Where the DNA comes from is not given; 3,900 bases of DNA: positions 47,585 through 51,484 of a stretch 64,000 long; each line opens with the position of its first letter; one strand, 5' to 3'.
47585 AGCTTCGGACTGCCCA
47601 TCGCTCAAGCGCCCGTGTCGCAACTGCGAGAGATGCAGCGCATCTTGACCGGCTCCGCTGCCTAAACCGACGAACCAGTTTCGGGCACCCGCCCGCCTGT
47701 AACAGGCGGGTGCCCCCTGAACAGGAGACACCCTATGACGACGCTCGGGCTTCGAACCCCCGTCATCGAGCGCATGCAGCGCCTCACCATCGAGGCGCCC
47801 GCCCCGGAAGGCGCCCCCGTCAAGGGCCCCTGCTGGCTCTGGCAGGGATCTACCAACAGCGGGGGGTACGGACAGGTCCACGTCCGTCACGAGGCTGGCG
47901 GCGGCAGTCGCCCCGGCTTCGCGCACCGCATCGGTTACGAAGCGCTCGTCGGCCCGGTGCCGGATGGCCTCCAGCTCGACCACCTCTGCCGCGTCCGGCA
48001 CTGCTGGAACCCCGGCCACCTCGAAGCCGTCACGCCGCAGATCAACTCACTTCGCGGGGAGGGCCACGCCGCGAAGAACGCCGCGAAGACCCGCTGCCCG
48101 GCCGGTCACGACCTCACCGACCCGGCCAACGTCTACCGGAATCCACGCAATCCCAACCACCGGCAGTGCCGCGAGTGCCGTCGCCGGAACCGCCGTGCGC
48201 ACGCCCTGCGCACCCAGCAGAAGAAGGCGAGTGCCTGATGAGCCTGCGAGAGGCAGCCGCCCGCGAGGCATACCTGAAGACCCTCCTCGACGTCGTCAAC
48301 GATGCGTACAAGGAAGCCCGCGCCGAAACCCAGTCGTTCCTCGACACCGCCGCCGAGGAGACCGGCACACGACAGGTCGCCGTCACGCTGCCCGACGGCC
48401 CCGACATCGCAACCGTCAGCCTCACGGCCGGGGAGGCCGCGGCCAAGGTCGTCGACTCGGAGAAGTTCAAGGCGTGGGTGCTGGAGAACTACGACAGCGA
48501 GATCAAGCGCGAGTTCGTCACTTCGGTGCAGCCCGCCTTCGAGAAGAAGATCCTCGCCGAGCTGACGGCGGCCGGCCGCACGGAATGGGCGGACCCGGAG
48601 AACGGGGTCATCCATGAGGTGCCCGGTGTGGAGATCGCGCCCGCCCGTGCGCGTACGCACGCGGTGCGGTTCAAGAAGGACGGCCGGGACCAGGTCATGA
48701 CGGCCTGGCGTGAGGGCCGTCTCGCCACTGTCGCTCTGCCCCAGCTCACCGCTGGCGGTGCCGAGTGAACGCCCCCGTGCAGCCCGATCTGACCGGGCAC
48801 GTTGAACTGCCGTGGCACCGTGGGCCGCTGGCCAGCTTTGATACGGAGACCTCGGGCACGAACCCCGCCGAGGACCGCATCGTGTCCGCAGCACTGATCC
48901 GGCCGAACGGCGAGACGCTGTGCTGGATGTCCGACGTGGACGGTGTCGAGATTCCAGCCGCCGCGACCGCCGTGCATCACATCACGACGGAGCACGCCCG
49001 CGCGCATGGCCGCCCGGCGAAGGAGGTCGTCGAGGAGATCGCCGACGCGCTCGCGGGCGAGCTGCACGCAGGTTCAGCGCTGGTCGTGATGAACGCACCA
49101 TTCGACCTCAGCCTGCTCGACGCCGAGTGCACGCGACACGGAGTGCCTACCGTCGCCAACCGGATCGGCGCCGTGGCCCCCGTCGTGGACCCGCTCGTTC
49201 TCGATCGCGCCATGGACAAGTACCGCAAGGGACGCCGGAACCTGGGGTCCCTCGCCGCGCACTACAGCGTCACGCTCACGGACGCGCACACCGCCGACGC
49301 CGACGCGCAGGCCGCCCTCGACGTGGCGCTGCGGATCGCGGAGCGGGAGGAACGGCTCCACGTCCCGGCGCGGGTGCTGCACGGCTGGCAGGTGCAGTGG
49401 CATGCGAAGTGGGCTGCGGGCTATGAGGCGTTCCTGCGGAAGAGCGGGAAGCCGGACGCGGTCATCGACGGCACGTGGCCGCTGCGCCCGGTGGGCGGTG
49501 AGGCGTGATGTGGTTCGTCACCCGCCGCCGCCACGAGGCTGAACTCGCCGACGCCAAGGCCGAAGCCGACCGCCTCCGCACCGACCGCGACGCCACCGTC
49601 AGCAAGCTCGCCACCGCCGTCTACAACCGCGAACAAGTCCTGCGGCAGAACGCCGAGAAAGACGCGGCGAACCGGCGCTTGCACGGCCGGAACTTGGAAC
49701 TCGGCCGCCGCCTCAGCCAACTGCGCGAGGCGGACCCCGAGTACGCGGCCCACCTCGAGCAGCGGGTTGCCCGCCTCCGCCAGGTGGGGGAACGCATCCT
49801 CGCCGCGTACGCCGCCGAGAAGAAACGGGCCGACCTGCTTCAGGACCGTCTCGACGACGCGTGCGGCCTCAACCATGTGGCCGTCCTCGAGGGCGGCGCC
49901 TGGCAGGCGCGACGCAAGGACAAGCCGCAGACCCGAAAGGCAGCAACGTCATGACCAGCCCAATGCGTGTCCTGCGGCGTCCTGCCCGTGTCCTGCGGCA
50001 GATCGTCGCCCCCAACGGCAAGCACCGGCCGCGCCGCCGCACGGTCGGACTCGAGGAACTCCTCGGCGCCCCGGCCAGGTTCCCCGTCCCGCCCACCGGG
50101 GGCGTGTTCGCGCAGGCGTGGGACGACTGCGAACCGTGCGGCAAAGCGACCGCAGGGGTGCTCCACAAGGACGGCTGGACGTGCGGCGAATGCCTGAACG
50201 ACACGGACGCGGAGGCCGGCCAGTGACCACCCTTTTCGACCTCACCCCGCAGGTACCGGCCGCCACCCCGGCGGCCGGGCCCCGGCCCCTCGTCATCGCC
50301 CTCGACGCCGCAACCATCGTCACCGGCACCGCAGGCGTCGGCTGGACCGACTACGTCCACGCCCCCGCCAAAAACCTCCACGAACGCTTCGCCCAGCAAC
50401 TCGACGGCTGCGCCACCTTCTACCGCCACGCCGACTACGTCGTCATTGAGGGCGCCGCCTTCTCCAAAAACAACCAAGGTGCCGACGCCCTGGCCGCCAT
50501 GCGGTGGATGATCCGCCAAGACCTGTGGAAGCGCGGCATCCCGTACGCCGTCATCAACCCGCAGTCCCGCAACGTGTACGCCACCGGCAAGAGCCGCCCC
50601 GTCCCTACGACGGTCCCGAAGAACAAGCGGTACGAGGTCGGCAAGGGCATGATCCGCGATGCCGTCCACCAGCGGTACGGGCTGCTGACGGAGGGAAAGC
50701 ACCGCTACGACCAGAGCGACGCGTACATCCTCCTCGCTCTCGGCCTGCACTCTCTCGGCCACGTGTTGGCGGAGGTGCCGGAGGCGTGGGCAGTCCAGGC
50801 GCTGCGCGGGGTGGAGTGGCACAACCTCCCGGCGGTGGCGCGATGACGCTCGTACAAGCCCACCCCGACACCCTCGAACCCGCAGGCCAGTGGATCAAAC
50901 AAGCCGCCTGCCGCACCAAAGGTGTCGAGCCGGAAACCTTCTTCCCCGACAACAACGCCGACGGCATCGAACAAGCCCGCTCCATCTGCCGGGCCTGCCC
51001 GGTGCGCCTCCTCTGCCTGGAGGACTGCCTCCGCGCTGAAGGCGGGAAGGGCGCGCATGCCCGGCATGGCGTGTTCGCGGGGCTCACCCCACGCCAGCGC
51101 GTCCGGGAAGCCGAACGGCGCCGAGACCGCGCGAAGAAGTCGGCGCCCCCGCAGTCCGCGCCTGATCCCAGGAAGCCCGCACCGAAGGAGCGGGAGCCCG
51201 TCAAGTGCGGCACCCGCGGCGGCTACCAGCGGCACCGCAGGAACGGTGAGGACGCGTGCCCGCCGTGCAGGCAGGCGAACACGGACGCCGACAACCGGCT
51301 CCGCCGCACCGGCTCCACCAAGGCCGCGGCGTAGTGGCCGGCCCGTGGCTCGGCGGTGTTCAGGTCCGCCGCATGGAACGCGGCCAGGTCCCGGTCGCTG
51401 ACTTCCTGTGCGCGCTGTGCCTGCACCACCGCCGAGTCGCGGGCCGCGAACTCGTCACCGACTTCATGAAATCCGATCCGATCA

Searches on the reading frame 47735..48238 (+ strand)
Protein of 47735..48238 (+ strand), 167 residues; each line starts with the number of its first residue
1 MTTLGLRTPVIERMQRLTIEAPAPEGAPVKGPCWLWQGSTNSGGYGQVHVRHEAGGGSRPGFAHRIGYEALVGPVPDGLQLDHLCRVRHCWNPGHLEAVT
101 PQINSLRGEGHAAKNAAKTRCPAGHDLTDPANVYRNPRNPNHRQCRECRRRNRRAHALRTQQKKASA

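Call 56: search_protein_families(library=pfam, max_evalue=0.001, proteins=[window:47735-48238:+])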
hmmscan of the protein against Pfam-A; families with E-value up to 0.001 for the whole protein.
window:47735-48238:+ (167 aa): 2 families
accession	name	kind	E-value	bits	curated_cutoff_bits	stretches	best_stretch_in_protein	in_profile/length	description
PF13392.12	HNH_3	-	1.6e-11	44.1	24.8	1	62-105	2-45/46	HNH endonuclease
PF05551.17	zf-His_Me_endon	-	0.00042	21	27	0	44-115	16-98/131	Zinc-binding loop region of homing endonuclease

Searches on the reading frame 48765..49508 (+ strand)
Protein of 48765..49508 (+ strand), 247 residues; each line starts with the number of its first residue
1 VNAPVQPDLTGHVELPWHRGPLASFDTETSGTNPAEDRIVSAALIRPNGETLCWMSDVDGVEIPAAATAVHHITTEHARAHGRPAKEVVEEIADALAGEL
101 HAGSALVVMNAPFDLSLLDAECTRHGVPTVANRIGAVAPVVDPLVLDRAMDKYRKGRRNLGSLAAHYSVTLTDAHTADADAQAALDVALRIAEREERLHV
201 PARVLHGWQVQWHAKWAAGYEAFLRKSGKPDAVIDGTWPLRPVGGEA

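Call 56: search_protein_families(library=pfam, max_evalue=0.001, proteins=[window:48765-49508:+])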
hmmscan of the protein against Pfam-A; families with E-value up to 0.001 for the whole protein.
window:48765-49508:+ (247 aa): 1 family
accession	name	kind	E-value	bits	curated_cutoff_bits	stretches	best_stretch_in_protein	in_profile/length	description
PF00929.31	RNase_T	-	1.2e-12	49.1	24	1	25-187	3-163/164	Exonuclease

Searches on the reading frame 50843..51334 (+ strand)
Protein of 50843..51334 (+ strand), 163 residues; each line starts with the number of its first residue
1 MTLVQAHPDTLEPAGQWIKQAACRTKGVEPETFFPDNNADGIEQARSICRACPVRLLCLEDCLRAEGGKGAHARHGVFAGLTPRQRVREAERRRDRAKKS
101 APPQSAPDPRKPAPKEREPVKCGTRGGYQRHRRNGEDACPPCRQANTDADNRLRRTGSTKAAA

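Call 19: search_protein_families(library=pfam, max_evalue=0.01, proteins=[window:50843-51334:+])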
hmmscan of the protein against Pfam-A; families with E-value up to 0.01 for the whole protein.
window:50843-51334:+ (163 aa): 1 family
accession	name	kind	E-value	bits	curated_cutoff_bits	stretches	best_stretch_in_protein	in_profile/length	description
PF02467.21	Whib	-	2.1e-13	51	23.6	1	17-86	1-62/65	Transcription factor WhiB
